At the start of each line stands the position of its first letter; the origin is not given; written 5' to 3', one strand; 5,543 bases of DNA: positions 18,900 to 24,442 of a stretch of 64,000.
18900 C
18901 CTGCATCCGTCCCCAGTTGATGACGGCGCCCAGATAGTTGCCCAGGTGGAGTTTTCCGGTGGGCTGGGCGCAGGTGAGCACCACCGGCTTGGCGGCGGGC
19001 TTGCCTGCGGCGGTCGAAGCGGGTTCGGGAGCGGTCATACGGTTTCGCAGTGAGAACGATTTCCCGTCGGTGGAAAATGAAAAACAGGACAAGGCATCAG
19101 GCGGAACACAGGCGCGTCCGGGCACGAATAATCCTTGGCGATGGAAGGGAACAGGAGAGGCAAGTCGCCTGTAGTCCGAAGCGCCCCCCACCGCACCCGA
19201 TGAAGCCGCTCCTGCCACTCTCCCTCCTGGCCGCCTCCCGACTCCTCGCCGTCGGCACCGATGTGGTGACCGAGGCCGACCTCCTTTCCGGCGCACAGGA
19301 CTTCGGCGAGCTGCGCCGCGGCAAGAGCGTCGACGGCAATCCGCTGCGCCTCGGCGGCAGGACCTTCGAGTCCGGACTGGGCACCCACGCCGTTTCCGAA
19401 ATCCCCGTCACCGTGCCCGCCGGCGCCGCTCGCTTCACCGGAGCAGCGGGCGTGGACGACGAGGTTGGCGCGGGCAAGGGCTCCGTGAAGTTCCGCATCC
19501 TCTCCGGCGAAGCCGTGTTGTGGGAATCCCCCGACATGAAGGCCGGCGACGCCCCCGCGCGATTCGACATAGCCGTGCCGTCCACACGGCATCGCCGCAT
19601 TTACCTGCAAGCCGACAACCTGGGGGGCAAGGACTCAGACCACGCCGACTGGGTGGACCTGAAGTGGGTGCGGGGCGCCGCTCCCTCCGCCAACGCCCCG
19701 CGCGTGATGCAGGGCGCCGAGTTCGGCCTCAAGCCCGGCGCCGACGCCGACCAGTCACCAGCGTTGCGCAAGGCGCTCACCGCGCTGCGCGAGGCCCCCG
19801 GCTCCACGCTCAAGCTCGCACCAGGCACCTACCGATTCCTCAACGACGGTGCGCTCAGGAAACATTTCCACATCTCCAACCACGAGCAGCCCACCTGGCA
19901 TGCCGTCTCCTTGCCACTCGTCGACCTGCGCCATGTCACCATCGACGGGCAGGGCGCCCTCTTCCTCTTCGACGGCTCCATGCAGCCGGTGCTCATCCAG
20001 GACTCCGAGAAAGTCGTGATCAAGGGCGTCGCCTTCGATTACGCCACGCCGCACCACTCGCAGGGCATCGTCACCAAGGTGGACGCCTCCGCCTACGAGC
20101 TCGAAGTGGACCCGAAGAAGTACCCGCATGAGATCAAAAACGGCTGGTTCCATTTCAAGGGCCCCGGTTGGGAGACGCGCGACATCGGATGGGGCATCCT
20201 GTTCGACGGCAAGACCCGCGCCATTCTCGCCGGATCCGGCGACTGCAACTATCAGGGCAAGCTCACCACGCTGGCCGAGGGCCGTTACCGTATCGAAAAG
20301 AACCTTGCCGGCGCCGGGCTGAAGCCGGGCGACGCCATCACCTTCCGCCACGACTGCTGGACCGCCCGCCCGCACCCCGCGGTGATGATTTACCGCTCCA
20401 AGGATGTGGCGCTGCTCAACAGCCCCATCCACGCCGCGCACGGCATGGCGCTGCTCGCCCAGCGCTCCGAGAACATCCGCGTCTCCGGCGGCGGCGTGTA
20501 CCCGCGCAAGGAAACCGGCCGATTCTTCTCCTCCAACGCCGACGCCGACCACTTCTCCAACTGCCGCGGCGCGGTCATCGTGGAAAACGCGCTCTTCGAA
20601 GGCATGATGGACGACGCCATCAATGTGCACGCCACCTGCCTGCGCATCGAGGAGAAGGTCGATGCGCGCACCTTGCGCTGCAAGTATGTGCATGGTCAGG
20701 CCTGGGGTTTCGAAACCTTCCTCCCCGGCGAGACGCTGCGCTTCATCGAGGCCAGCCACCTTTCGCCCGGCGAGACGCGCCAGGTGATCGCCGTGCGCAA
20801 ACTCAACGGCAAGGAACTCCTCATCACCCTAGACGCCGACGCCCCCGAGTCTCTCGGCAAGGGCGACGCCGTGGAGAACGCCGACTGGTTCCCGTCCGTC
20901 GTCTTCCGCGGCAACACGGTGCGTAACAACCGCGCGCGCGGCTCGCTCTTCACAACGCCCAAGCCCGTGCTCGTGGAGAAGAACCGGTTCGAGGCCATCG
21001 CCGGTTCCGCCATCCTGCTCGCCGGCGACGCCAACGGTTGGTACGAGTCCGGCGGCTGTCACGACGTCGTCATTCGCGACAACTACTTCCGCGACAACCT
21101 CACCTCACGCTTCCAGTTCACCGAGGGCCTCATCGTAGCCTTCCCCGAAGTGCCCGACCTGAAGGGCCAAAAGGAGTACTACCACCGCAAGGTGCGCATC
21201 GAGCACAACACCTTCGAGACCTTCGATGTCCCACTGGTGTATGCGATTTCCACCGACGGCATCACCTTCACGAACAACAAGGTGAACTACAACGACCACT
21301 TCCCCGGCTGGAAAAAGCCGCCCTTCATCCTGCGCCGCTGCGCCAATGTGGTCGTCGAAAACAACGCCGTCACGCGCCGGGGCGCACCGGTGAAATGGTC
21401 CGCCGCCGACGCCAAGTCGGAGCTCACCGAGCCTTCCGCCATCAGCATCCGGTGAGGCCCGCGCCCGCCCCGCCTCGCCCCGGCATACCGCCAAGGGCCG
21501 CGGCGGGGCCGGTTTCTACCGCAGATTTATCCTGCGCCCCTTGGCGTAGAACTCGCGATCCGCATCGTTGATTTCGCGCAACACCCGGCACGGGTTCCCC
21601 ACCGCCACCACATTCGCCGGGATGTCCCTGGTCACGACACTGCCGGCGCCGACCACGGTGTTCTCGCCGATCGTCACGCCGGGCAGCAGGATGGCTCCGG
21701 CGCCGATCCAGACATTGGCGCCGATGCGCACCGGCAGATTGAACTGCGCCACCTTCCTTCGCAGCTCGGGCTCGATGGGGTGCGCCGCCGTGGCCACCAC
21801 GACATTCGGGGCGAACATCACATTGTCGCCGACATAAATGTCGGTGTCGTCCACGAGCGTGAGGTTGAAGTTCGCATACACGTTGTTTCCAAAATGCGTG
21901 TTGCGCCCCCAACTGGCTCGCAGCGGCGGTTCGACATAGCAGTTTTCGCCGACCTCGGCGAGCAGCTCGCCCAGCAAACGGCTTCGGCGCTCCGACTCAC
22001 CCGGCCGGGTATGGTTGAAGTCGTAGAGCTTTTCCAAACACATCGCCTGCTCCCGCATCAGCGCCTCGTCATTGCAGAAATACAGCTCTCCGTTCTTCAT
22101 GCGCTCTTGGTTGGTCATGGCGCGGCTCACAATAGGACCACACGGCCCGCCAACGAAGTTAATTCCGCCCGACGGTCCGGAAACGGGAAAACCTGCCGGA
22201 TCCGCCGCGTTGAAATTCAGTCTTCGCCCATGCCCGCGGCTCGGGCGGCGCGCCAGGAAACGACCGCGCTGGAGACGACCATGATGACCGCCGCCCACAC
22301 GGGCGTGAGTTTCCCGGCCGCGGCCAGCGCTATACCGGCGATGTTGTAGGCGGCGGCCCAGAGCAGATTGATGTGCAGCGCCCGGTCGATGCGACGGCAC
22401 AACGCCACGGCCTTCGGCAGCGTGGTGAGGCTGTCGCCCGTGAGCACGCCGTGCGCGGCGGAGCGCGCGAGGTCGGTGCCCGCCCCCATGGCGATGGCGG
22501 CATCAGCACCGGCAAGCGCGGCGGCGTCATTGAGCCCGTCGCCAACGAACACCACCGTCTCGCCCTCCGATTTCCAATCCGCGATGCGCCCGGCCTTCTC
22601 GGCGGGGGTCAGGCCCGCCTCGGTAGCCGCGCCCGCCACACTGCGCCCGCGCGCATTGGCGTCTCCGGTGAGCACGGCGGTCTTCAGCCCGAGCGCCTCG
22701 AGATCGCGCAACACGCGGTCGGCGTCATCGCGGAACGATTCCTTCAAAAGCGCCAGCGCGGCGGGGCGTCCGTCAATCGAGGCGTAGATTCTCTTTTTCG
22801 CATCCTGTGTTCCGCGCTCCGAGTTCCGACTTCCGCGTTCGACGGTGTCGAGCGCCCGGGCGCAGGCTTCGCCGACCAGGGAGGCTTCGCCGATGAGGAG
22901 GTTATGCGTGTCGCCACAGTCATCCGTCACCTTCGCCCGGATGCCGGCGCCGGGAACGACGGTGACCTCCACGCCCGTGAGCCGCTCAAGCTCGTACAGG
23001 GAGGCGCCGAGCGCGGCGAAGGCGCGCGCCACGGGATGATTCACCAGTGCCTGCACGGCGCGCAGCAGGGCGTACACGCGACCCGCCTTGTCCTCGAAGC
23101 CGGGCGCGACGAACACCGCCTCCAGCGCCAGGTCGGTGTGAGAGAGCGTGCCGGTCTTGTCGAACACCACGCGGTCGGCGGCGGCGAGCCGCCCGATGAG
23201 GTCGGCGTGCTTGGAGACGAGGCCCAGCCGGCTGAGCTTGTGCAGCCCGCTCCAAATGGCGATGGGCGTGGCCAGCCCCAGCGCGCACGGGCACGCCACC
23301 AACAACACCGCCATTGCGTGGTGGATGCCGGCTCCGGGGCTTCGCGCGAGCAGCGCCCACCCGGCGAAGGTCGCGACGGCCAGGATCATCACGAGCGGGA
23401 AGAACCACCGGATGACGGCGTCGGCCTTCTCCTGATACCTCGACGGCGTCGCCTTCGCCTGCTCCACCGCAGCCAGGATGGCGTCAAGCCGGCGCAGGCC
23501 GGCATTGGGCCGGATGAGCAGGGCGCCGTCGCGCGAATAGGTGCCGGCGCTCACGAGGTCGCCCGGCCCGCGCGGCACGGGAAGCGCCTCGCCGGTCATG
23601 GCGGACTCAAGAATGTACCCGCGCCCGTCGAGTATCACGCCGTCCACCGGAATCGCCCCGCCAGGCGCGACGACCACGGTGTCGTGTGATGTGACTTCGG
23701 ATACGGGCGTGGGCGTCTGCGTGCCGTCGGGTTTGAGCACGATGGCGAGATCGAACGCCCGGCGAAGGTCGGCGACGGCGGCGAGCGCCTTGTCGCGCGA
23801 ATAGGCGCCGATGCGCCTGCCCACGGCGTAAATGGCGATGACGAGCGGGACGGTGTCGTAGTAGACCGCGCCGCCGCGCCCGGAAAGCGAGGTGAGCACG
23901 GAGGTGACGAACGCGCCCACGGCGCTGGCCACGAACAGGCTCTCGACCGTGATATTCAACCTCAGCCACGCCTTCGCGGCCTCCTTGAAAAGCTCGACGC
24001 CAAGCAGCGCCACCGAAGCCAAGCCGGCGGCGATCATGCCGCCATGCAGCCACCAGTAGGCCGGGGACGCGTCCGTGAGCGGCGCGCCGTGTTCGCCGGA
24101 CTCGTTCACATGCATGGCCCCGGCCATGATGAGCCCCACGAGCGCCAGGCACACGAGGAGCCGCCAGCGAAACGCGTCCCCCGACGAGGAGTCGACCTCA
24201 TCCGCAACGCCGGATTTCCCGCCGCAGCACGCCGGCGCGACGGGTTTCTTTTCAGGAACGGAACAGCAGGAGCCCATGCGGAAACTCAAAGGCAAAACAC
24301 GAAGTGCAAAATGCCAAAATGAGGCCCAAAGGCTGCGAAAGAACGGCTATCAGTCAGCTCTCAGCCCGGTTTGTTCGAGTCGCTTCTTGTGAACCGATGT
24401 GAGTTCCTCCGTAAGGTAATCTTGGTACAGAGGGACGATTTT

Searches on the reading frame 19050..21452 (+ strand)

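Call 79: search_protein_families(library=pfam, proteins=[window:19050-21452:+], max_evalue=0.00001)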
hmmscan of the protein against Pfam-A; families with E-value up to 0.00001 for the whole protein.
window:19050-21452:+ (801 aa): 4 families
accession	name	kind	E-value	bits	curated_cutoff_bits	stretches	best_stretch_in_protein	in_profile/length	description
PF08305.17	NPCBM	-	2.5e-28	99.2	23.9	1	73-205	5-135/137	NPCBM/NEW2 domain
PF23763.2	Beta-barrel_GLAA-B_I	-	2.4e-18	66.6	28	1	337-429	1-94/95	GLAA-B beta-barrel domain I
PF23764.1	Beta-barrel_GLAA-B_II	-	2.4e-17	63.3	28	1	541-608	1-67/67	GLAA-B beta-barrel domain II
PF13229.12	Beta_helix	-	4.2e-10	39.9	25.9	0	616-684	56-114/158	Right handed beta helix region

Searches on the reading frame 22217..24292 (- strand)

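Call 79: search_protein_families(library=pfam, proteins=[window:22217-24292:-], max_evalue=0.00001)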
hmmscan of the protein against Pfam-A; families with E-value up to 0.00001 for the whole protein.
window:22217-24292:- (691 aa): 2 families
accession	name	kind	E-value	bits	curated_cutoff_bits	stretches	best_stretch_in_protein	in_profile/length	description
PF00122.25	E1-E2_ATPase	-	8.9e-37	126.8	28.1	1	186-355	10-180/181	E1-E2 ATPase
PF00702.32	Hydrolase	-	6e-15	56.6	26.4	1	375-597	4-191/191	haloacid dehalogenase-like hydrolase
